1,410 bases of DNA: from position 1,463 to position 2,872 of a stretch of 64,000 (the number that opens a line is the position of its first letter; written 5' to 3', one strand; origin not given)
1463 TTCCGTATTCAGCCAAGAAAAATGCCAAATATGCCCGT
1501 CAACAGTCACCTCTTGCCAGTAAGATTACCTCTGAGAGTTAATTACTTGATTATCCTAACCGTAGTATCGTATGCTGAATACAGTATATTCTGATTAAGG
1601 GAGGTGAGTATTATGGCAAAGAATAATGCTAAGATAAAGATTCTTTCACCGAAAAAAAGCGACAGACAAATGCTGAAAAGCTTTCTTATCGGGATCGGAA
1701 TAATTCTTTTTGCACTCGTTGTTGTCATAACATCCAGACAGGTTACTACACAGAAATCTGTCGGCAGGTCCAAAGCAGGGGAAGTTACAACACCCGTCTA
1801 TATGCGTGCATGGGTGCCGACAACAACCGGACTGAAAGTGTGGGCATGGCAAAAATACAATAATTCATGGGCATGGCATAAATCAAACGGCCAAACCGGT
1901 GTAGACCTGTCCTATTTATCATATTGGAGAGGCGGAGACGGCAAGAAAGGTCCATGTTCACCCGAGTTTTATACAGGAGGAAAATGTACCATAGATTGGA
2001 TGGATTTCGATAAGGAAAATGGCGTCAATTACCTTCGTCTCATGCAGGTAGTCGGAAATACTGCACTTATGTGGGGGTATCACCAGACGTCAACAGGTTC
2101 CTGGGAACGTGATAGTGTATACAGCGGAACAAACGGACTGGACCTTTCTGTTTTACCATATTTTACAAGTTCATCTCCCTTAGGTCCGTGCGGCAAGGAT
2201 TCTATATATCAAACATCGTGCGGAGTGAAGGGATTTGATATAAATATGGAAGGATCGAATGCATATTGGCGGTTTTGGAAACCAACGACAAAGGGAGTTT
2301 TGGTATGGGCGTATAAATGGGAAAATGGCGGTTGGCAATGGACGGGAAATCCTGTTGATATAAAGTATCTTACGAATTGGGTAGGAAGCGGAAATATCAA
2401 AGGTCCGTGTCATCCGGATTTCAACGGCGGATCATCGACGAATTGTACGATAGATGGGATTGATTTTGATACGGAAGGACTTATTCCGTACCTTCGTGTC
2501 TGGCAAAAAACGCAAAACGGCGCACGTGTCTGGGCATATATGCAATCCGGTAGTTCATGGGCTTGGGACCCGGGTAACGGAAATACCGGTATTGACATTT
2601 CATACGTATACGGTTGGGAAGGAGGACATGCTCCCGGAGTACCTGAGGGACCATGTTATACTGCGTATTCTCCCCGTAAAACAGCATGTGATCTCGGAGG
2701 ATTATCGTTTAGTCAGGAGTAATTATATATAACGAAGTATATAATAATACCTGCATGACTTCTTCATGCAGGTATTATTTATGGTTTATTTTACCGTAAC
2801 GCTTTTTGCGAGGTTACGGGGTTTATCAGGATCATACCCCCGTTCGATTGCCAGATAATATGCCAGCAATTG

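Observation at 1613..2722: Secreted protein built from four Trp- and Cys-rich repeats of about 90 aa with no obvious family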

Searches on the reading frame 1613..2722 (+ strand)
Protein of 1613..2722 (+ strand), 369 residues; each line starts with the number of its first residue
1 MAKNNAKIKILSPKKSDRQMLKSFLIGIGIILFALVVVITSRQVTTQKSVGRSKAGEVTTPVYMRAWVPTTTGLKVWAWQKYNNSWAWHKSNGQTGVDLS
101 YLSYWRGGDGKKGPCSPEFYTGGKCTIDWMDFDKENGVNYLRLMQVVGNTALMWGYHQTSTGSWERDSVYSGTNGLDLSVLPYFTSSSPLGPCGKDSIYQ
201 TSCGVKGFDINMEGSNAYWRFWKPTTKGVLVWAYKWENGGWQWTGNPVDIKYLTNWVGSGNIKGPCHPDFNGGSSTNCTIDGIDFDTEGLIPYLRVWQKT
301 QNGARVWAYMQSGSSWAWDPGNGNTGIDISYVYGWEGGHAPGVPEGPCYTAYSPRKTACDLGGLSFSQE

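Call 3: search_protein_families(library=pfam, proteins=[window:1613-2722:+], max_evalue=1)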
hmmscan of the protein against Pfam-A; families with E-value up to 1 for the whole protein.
window:1613-2722:+ (369 aa): 0 families

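Call 4: search_protein_families(library=ncbifam, proteins=[window:1613-2722:+], max_evalue=10)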
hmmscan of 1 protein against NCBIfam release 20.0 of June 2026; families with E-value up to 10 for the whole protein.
window:1613-2722:+ (369 aa): 1 family
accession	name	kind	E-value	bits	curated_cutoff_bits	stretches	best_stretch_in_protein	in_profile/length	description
NF045752.1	MPN396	equivalog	0.2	9.4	1100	1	19-68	8-57/969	MPN396 family protein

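Call 5: search_solved_structures(query=window:1613-2719:+, max_evalue=10, show_alignments=3)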
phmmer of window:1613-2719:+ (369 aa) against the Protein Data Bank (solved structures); distinct sequences matched with E-value up to 10: 0.

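Call 8: find_homologous_proteins(query=window:1613-2719:+, max_evalue=0.001)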
Query window:1613-2719:+ (369 aa): 1 proteins with E <= 0.001 among 1745 candidates.
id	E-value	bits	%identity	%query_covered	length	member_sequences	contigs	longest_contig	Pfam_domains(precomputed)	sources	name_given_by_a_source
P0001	5.1e-260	880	100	100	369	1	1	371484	-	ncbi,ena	-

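Call 10: find_encoding_contigs(protein=P0001, flank=3000, max_places=3)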
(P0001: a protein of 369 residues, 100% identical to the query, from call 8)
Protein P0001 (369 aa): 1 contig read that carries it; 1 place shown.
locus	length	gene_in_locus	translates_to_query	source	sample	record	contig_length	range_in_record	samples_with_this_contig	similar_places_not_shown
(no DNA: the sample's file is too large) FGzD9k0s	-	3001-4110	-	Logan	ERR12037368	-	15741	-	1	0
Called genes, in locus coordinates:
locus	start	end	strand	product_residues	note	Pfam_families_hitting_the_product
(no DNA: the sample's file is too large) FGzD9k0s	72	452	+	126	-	-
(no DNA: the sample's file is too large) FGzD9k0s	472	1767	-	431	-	PF00374:NiFeSe_Hases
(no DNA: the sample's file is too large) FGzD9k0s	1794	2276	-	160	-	PF01058:Oxidored_q6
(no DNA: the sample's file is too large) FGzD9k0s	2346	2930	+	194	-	PF06559:DCD_N (weak), PF22769:DCD, PF00692:dUTPase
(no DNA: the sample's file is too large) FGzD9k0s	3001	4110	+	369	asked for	-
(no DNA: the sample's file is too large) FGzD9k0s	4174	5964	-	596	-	PF13522:GATase_6, PF13537:GATase_7, PF01380:SIS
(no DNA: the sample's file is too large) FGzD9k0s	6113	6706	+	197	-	PF01712:dNK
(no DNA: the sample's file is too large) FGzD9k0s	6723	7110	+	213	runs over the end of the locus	PF00702:Hydrolase, PF13419:HAD_2 (weak), PF13242:Hydrolase_like (weak)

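Call 17: find_related_loci(query=window:1613-2719:+, collection=genome_contigs, flank=10000)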
Query window:1613-2719:+ (369 aa) in genome_contigs; peptide patterns used: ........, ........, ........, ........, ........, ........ (x = any residue, [..] = any of these).
45 stretches matched a pattern, but none encodes a relative of the query by tblastn (E <= 1e-3).

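Call 18: predict_structure(protein=window:1613-2719:+)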
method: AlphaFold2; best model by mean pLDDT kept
length: 369 residues; sequences in the alignment: 1
mean_pLDDT: 41.0   pTM: 0.27
mean pLDDT of the five models: 41.0, 38.5, 36.9, 35.7, 35.1
residues with pLDDT >= 90: 0; 70-90: 21; 50-70: 44; < 50: 304
segments of 3 or more residues with pLDDT < 50: 1-6, 43-121, 123-125, 127-135, 145-153, 168-220, 222-231, 233-294, 298-306, 309-369
pLDDT, mean of each block of 10 residues (from residue 1): 50 64 82 79 43 31 34 35 32 31 28 41 48 50 48 54 49 30 26 30 38 41 43 44 39 29 34 38 42 47 46 40 33 27 30 30 29
secondary structure, 60 per line:
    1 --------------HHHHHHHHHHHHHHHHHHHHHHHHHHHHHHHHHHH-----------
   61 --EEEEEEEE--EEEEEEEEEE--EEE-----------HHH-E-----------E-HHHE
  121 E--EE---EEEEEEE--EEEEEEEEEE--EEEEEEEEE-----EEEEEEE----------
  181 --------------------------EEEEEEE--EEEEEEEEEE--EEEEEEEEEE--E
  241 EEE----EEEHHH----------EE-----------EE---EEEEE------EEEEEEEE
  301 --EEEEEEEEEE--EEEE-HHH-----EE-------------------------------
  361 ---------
elements in order: H15-49 E63-70 E73-82 E85-87 E129-135 E138-147 E150-158 E164-170 E207-213 E216-225 E228-237 E240-243 E248-250 E282-286 E293-300 E303-312 E315-318
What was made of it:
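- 1682..1732 (+): Hydrophobic signal-anchor or uncleaved signal segment (aa 24-40, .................), preceded by a Lys/Arg-rich 22-aa tail. AF2 places a helix at aa 15-49 (call 18).
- On Kelch repeat: No confident full-length model was obtained (pLDDT 41, call 18), and both structure-prediction jobs are used.
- The AF2 secondary structure of the whole protein shows four-strand meanders that cross the repeat boundaries (129-135, 138-147, 150-158, 164-170, and likewise in later repeats) (call 18).
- Tried and rejected: AF2 of the full protein without an alignment gave pLDDT 41 (call 18).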

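Call 45: find_related_loci(query=window:1613-2719:+, collection=viral_contigs, flank=5000)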
Query window:1613-2719:+ (369 aa) in viral_contigs; peptide patterns used: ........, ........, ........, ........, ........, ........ (x = any residue, [..] = any of these).
1 stretches matched a pattern, but none encodes a relative of the query by tblastn (E <= 1e-3).

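Call 47: find_related_loci(query=window:1613-2719:+, collection=metagenome_contigs, flank=5000)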
Query window:1613-2719:+ (369 aa) in metagenome_contigs; peptide patterns used: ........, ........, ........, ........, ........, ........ (x = any residue, [..] = any of these).
52 stretches matched a pattern, but none encodes a relative of the query by tblastn (E <= 1e-3).

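Call 55: find_homologous_proteins(query=A4, max_evalue=0.01)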
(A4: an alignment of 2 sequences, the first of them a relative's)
Query A4 (2 sequences) (369 aa, profile of the alignment): 2 proteins with E <= 0.01 among 7927 candidates.
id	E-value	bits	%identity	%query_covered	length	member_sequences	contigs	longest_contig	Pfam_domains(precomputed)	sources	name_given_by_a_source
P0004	2.6e-222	756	34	99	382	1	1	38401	-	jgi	jgi:hypothetical protein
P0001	2.6e-210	716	100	100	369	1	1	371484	-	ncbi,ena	-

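Call 56: find_related_loci(query=A4, collection=genome_contigs, flank=10000)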
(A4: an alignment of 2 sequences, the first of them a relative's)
Query A4 (369 aa) in genome_contigs; peptide patterns used: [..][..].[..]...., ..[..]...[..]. (x = any residue, [..] = any of these).
115 stretches matched a pattern, but none encodes a relative of the query by tblastn (E <= 1e-3).

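Call 57: find_related_loci(query=A4, collection=metagenome_contigs, flank=10000)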
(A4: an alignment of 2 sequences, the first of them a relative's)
Query A4 (369 aa) in metagenome_contigs; peptide patterns used: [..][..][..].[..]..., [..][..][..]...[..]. (x = any residue, [..] = any of these).
439 stretches matched a pattern, but none encodes a relative of the query by tblastn (E <= 1e-3).
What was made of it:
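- Tried and rejected: Back-translated pattern scans found no relatives: genome_contigs twice, metagenome_contigs twice, viral_contigs once (calls 17, 56, 47, 57, 45).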

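Call 77: search_protein_families(library=phrogs, proteins=[P0001], max_evalue=1)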
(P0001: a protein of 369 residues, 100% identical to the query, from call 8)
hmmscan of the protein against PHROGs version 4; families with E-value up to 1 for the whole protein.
P0001 (369 aa): 2 families
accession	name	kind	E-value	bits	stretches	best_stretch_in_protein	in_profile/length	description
phrog_13719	-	unknown function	0.14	13.4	1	20-40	3-23/59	-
phrog_1261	-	unknown function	0.16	12.8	1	292-316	13-37/57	-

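Call 78: search_protein_families(library=padloc, proteins=[P0001], max_evalue=1)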
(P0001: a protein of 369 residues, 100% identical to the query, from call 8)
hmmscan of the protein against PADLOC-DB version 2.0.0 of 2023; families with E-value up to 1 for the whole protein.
P0001 (369 aa): 0 families

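Call 81: fold_search(model_id=the predicted structure, library=pdb)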
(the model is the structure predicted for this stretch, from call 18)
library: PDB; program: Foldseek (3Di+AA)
matches with E <= 10: 855; with E <= 0.001: 6
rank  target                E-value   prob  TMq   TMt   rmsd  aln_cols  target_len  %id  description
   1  7bwb                  4.1e-04  1.00  0.27  0.23   8.0       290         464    9  Bombyx mori GH32 beta-fructofuranosidase BmSUC1 (released 2020-11-04)
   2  7bwc_A                5.1e-04  1.00  0.27  0.23   8.1       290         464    9  Bombyx mori GH32 beta-fructofuranosidase BmSUC1 mutant D63A in complex with sucrose (released 2020-11-04)
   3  4kcb_B                6.3e-04  1.00  0.21  0.24   9.8       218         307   12  Crystal Structure of Exo-1,5-alpha-L-arabinanase from Bovine Ruminal Metagenomic Library (released 2014-02-05)
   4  6cc7                  7.0e-04  0.95  0.15  0.18  18.3       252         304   15  Structure of Fungal GH62 from Thielavia terretris (released 2019-02-13)
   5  7esk_A                7.4e-04  1.00  0.20  0.18  10.0       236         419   10  Crystal structure of a L-rhamnose-alpha-1,4-D-glucuronate lyase from Fusarium oxysporum 12S, Ligand free form (released 2021-08-04)
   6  9nxg_B                8.3e-04  1.00  0.26  0.22   8.5       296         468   11  An alpha-l-arabinofuranosidase (AtAbf43C) from Acetivibrio thermocellus DSM1313 (released 2025-08-20)
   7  4qqs_A                1.0e-03  1.00  0.21  0.24   8.3       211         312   12  Crystal structure of a thermostable family-43 glycoside hydrolase (released 2015-03-11)
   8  7esn_A                1.0e-03  1.00  0.21  0.18   8.9       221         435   12  Crystal structure of a L-rhamnose-alpha-1,4-D-glucuronate lyase from Fusarium oxysporum 12S, H105F Rha-GlcA complex (released 2021-08-04)
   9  3k1u                  1.2e-03  1.00  0.23  0.26   8.2       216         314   10  Beta-xylosidase, family 43 glycosyl hydrolase from Clostridium acetobutylicum (released 2009-10-06)
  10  3qee_B                1.3e-03  1.00  0.21  0.25  11.3       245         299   11  The structure and function of an arabinan-specific alpha-1,2-arabinofuranosidase identified from screening the activit (released 2011-02-16)
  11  8y6b_D                1.7e-03  0.99  0.22  0.17  11.4       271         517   10  Structure of human LGI1-ADAM22 complex in space group P212121 (released 2024-02-14)
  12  3qed_B                1.8e-03  1.00  0.21  0.24  11.4       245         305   11  The structure and function of an arabinan-specific alpha-1,2-arabinofuranosidase identified from screening the activit (released 2011-02-16)
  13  7esl                  1.8e-03  0.99  0.21  0.19   9.4       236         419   12  Crystal structure of a L-rhamnose-alpha-1,4-D-glucuronate lyase from Fusarium oxysporum 12S, N247A N-glycan free form (released 2021-08-04)
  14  4kcb_A                1.9e-03  0.98  0.20  0.23  12.7       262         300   12  Crystal Structure of Exo-1,5-alpha-L-arabinanase from Bovine Ruminal Metagenomic Library (released 2014-02-05)
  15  3taw                  2.6e-03  0.99  0.22  0.23  12.7       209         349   10  Crystal structure of a putative glycoside hydrolase (BDI_3141) from Parabacteroides distasonis ATCC 8503 at 1.70 A resol (released 2011-08-24)
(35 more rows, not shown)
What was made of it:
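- Closest known: Trp-rich propeller lectins of the RSL / AAL fucose-binding type. Same: RSL entries appear among the Foldseek hits of the low-confidence model (call 81).
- The top Foldseek hits of the low-confidence full-length model are GH32, GH43, GH62 and GH130 propeller enzymes (call 81).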

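Call 83: search_dna_similar(query=window:1796-2719:+, collection=phages, mode=protein, max_evalue=0.1, max_rows=10)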
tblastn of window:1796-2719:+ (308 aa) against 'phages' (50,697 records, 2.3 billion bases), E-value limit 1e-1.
No match.

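Call 84: search_dna_similar(query=window:1796-2719:+, collection=plasmids, mode=protein, max_evalue=0.1, max_rows=10)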
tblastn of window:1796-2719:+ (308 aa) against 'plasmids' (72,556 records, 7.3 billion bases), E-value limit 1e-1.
No match.
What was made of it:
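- Tried and rejected: tblastn against phage and plasmid collections found no match (calls 83, 84).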

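Call 90: find_encoding_contigs(protein=P0003, flank=1000, max_places=4)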
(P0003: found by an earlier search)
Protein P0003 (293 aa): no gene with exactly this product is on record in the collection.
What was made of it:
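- Tried and rejected: The rpsB product is not on record in the contig index (call 90).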

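Call 91: search_solved_structures(query=A4, max_evalue=10, show_alignments=3)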
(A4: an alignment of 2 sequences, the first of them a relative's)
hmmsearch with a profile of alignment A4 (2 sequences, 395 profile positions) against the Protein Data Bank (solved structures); distinct sequences matched with E-value up to 10: 0.
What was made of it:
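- No GH family matches by sequence (calls 3, 4, 5, 91).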
